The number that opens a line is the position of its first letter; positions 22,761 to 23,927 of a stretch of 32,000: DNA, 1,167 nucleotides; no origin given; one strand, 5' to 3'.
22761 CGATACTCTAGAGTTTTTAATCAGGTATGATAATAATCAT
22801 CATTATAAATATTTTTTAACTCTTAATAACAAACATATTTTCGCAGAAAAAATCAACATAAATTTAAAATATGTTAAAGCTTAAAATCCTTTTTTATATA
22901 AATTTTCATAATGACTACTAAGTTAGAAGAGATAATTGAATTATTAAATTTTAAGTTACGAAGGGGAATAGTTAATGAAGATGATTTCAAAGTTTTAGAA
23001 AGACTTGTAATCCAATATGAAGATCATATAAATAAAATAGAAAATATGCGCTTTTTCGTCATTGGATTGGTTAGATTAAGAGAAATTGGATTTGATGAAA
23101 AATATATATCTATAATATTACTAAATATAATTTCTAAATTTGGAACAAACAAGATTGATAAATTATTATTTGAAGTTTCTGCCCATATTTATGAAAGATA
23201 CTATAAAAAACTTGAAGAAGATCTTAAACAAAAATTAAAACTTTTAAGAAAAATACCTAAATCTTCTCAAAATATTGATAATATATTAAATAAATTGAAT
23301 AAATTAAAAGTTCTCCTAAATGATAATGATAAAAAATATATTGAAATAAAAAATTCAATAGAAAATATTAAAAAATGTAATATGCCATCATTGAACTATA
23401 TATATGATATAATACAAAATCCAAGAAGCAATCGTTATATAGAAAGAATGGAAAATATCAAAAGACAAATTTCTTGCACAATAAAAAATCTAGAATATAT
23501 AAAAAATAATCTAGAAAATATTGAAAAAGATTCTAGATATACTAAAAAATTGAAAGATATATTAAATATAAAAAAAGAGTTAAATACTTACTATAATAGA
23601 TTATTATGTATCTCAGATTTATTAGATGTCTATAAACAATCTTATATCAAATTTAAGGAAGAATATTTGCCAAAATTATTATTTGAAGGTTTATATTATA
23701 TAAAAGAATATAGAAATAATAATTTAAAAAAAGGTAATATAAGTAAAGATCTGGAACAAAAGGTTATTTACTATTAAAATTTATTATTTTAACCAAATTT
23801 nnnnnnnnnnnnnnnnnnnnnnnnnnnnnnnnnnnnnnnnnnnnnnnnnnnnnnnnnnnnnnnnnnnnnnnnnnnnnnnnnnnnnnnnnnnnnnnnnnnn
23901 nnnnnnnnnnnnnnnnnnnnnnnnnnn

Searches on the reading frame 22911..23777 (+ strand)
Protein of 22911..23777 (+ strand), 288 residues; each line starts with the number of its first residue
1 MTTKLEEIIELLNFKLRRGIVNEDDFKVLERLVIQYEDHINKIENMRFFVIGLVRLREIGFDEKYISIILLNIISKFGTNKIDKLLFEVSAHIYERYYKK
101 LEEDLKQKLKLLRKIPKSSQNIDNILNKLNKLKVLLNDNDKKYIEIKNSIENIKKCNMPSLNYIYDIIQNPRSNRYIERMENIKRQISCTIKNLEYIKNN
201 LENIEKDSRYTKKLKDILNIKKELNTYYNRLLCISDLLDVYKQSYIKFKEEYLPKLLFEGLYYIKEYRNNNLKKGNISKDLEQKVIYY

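Call 4: search_protein_families(library=pfam, proteins=[window:22911-23777:+], max_evalue=0.1)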
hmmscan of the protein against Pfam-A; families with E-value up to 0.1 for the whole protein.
window:22911-23777:+ (288 aa): 3 families
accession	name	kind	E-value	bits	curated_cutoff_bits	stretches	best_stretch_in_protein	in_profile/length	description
PF18595.6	Nuf2_DHR10-like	-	0.0062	17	28.4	0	98-155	28-85/117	Nuf2, DHR10-like domain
PF02520.22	ANIS5_cation-bd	-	0.02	15.4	29.3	0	178-236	46-106/109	SXP/RAL-2 family protein Ani s 5-like, metal-binding domain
PF00694.25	Aconitase_C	-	0.036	14.9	22.8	0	168-225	10-67/131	Aconitase C-terminal domain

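Call 6: search_protein_families(library=ncbifam, proteins=[window:22911-23777:+], max_evalue=0.1)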
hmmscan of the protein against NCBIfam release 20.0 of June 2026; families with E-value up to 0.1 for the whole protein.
window:22911-23777:+ (288 aa): 1 family
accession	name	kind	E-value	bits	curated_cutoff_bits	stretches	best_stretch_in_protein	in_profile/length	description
NF045487.1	ASRP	equivalog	0.00063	18.5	300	1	94-253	130-279/593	archaea-specific SMC-related protein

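Call 7: search_protein_families(library=padloc, proteins=[window:22911-23777:+], max_evalue=0.1)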
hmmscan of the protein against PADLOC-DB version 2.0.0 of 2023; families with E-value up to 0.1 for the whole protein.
window:22911-23777:+ (288 aa): 1 family
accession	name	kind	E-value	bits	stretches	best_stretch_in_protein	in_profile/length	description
PDLC00006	DruC1|DruC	-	0.00071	16.2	1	98-218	191-309/626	Unknown function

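Call 19: find_homologous_proteins(query=window:22911-23777:+, max_evalue=0.01)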
Query window:22911-23777:+ (288 aa): 34 proteins with E <= 0.01 among 6670 candidates.
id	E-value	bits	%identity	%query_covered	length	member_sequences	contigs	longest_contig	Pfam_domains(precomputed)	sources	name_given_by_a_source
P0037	1.6e-171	587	99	100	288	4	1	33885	-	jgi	-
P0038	1.1e-136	472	82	100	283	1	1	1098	-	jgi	-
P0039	2.0e-133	462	80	100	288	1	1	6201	-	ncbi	-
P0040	7.4e-129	447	80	100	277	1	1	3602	-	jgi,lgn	jgi:hypothetical protein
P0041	2.4e-127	442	79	100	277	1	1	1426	-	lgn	-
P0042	1.3e-126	439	83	92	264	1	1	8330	-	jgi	jgi:hypothetical protein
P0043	6.4e-126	437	78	100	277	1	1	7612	-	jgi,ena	-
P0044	3.0e-119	415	77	97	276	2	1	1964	-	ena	-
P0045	5.3e-97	342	64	100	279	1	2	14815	-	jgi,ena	-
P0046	2.5e-89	317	60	100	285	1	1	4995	-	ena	-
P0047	9.1e-89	315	60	100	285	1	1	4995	-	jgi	jgi:hypothetical protein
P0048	1.8e-87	311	61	98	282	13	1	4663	-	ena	-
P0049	2.6e-86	307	61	96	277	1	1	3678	-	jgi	jgi:hypothetical protein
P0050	1.8e-85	304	62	96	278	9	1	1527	-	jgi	jgi:hypothetical protein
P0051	1.8e-85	304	60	94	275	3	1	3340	-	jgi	jgi:DNA-binding protein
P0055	4.9e-84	300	60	98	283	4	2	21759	-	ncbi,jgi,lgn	jgi:hypothetical protein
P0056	1.1e-83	299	59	94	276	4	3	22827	-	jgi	-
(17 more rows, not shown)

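Call 22: find_encoding_contigs(protein=P0045, flank=8000, max_places=3)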
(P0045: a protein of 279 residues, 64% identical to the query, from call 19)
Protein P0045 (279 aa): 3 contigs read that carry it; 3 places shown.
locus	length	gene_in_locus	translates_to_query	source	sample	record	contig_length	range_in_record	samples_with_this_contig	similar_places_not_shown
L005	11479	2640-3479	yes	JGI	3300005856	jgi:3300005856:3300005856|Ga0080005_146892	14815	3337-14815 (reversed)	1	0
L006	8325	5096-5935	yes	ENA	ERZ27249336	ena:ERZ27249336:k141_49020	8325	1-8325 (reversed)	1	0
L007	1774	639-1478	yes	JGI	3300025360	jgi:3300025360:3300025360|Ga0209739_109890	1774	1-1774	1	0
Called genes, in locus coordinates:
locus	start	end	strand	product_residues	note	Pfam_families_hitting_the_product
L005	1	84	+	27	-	?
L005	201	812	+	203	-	PF13302:Acetyltransf_3 (weak), PF00583:Acetyltransf_1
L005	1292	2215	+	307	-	-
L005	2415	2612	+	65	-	-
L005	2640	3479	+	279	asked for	-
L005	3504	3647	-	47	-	-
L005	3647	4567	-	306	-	PF01663:Phosphodiest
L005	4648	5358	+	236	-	-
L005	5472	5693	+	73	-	-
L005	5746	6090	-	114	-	PF22600:MTPAP-like_central (weak), PF01909:NTP_transf_2, PF18765:Polbeta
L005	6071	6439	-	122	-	PF05168:HEPN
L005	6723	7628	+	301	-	-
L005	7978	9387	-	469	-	-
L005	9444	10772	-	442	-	PF00079:Serpin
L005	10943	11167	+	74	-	-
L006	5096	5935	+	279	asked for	-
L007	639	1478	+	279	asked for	-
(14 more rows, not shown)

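Call 28: find_encoding_contigs(protein=P0055, flank=8000, max_places=3)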
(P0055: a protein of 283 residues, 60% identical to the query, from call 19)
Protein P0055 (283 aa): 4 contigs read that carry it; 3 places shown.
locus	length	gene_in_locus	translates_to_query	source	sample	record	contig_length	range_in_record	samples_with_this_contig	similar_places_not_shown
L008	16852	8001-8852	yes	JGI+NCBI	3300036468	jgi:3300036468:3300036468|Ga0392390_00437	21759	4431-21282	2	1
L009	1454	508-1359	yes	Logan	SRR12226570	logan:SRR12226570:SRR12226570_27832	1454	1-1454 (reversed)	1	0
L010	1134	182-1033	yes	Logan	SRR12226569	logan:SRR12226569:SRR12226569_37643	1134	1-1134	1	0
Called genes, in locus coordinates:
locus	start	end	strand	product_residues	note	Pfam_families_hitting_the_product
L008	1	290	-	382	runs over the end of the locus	PF17785:PUA_3 (weak), PF02475:TRM5-TYW2_MTfase (weak), PF03602:Cons_hypoth95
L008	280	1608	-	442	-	-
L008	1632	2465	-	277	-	-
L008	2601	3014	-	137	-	-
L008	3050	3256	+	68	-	PF02597:ThiS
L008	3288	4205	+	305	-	PF01380:SIS (faint), PF10432:bact-PGI_C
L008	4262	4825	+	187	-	PF00857:Isochorismatase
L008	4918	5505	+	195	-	PF13302:Acetyltransf_3 (weak), PF00583:Acetyltransf_1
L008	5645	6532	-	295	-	PF01061:ABC2_membrane, PF12698:ABC2_membrane_3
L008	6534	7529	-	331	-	PF00005:ABC_tran, PF13304:AAA_21 (weak), PF13732:DrrA1-3_C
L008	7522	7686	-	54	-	-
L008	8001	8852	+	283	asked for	-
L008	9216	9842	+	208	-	-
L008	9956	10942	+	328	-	-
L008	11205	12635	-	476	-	-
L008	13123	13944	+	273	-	-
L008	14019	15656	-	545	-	PF06418:CTP_synth_N, PF00117:GATase, PF07722:Peptidase_C26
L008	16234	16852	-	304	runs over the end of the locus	-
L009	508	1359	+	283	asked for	-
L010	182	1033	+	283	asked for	-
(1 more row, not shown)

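Call 29: find_encoding_contigs(protein=P0056, flank=8000, max_places=3)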
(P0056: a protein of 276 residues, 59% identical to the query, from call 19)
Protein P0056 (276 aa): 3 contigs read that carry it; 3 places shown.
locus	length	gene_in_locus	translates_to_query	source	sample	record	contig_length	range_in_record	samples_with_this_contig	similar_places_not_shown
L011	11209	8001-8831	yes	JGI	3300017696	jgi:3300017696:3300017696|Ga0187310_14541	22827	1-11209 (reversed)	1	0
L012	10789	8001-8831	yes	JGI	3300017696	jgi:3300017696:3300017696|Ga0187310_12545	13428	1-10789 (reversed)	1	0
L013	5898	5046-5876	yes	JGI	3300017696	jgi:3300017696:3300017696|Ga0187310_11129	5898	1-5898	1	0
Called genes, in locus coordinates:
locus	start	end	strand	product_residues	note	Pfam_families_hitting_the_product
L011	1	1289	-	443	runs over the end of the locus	-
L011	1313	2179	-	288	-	-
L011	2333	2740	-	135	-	-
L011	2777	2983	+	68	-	PF02597:ThiS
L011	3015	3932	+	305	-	PF01380:SIS (faint), PF10432:bact-PGI_C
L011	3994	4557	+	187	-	PF00857:Isochorismatase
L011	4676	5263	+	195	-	PF13302:Acetyltransf_3 (weak), PF00583:Acetyltransf_1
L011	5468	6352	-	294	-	PF01061:ABC2_membrane, PF12679:ABC2_membrane_2 (weak), PF12698:ABC2_membrane_3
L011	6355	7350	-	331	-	PF00005:ABC_tran, PF13304:AAA_21 (weak), PF13732:DrrA1-3_C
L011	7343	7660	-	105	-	-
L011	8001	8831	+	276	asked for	-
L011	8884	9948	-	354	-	PF01663:Phosphodiest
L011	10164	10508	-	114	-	PF22600:MTPAP-like_central (weak), PF01909:NTP_transf_2, PF18765:Polbeta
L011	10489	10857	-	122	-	PF05168:HEPN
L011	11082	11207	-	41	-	?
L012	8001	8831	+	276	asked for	-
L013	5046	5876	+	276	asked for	-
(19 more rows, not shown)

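Call 32: predict_structure(alignment_id=A2)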
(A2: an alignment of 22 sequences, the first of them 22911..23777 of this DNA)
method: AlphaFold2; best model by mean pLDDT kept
length: 288 residues; sequences in the alignment: 22
mean_pLDDT: 84.7   pTM: 0.74
mean pLDDT of the five models: 84.7, 83.0, 82.6, 82.4, 81.3
residues with pLDDT >= 90: 133; 70-90: 122; 50-70: 18; < 50: 15
segments of 3 or more residues with pLDDT < 50: 274-288
pLDDT, mean of each block of 10 residues (from residue 1): 91 93 94 92 91 93 95 86 93 91 78 61 85 76 90 91 82 78 94 94 87 87 91 89 88 93 84 45 35
secondary structure, 60 per line:
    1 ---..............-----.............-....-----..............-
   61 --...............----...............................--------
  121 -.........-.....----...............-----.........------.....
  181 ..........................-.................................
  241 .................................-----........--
elements in order: H4-17 H23-35 H37-40 H46-59 H63-77 H82-112 H122-130 H132-136 H141-155 H161-169 H176-206 H208-273 H279-286

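Call 40: fold_search(model_id=the predicted structure, library=pdb)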
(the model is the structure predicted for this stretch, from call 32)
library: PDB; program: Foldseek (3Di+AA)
matches with E <= 10: 505; with E <= 0.001: 0
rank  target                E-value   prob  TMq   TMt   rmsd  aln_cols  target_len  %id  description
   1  6h2f_E                1.6e-01  0.33  0.18  0.17  28.5       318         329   10  Structure of the pre-pore AhlB of the tripartite alpha-pore forming toxin, AHL, from Aeromonas hydrophila. (released 2019-07-10)
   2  4bne_A                2.1e-01  0.23  0.17  0.17  27.8       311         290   10  Pacsin2 Interacts with Membranes and Actin-Filaments (released 2014-05-14)
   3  4bne_B                2.9e-01  0.20  0.17  0.17  28.0       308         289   10  Pacsin2 Interacts with Membranes and Actin-Filaments (released 2014-05-14)
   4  3q84_G                3.4e-01  0.33  0.22  0.22  27.4       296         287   11  Crystal structure of human PACSIN 1 F-BAR domain (released 2012-02-22)
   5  3q84_M                3.4e-01  0.30  0.20  0.21  25.1       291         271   10  Crystal structure of human PACSIN 1 F-BAR domain (released 2012-02-22)
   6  6h2f_A                3.7e-01  0.18  0.19  0.17  30.0       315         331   10  Structure of the pre-pore AhlB of the tripartite alpha-pore forming toxin, AHL, from Aeromonas hydrophila. (released 2019-07-10)
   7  7udn_B                3.9e-01  0.21  0.19  0.19  23.3       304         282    8  Crystal structure of designed helical repeat protein RPB_PLP1_R6 in alternative conformation 2 (released 2023-03-22)
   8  4iar                  4.4e-01  0.09  0.13  0.10  28.8       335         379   10  Crystal structure of the chimeric protein of 5-HT1B-BRIL in complex with ergotamine (PSI Community Target) (released 2013-03-13)
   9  2efk                  4.9e-01  0.14  0.17  0.18  31.9       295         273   10  Crystal structure of the EFC domain of Cdc42-interacting protein 4 (released 2007-05-29)
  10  7jhj_R                5.5e-01  0.14  0.18  0.18  22.8       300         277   11  Structure of the Epstein-Barr virus GPCR BILF1 in complex with human Gi (released 2021-07-07)
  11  7aal_A                5.8e-01  0.41  0.27  0.27  29.5       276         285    9  Crystal structure of the F-BAR domain of PSTIPIP1, G258A mutant (released 2022-02-23)
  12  3qwe                  5.8e-01  0.18  0.18  0.20  27.7       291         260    8  Crystal structure of the N-terminal domain of the GEM interacting protein (released 2011-03-23)
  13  6h2f_C                5.8e-01  0.14  0.18  0.16  30.7       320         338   11  Structure of the pre-pore AhlB of the tripartite alpha-pore forming toxin, AHL, from Aeromonas hydrophila. (released 2019-07-10)
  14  9k80_A                5.8e-01  0.10  0.13  0.14  27.1       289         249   12  Cryo-EM structure of designed zinc-induced filament Fiber-n6-Zn1-HEHE-5 (released 2025-10-29)
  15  1wdz_B                6.0e-01  0.16  0.18  0.21  23.5       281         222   11  Crystal structure of RCB domain of IRSp53 (released 2005-06-07)
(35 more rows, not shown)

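Call 69: search_protein_representatives(alignment_id=A2)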
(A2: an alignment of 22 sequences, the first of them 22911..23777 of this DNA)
Query: 22 sequences, 287 profile positions. Proteins with E-value up to 0.001 (for the whole library): 7; up to 1e-10: 5; up to 1e-30: 4. The best 7 are listed.
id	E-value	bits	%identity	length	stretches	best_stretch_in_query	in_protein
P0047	6.8e-126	435.5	-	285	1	1-286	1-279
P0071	3.3e-46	174.0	-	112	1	178-279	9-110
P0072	2.5e-41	158.0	-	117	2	1-87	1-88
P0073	4.2e-33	131.0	-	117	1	1-91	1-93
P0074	5.0e-20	88.1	-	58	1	1-57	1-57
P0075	1.3e-08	50.6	-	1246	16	152-183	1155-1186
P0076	5.7e-05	38.7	-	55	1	56-107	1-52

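Call 70: find_related_loci(query=A2, collection=viral_contigs, flank=5000)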
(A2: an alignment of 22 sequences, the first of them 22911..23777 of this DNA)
Query A2 (288 aa) in viral_contigs; peptide patterns used: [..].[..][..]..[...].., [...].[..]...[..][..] (x = any residue, [..] = any of these).
37 stretches matched a pattern, but none encodes a relative of the query by tblastn (E <= 1e-3).

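Call 74: search_protein_families(library=phrogs, proteins=[window:22911-23777:+], max_evalue=0.01)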
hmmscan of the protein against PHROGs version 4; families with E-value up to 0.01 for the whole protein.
window:22911-23777:+ (288 aa): 0 families
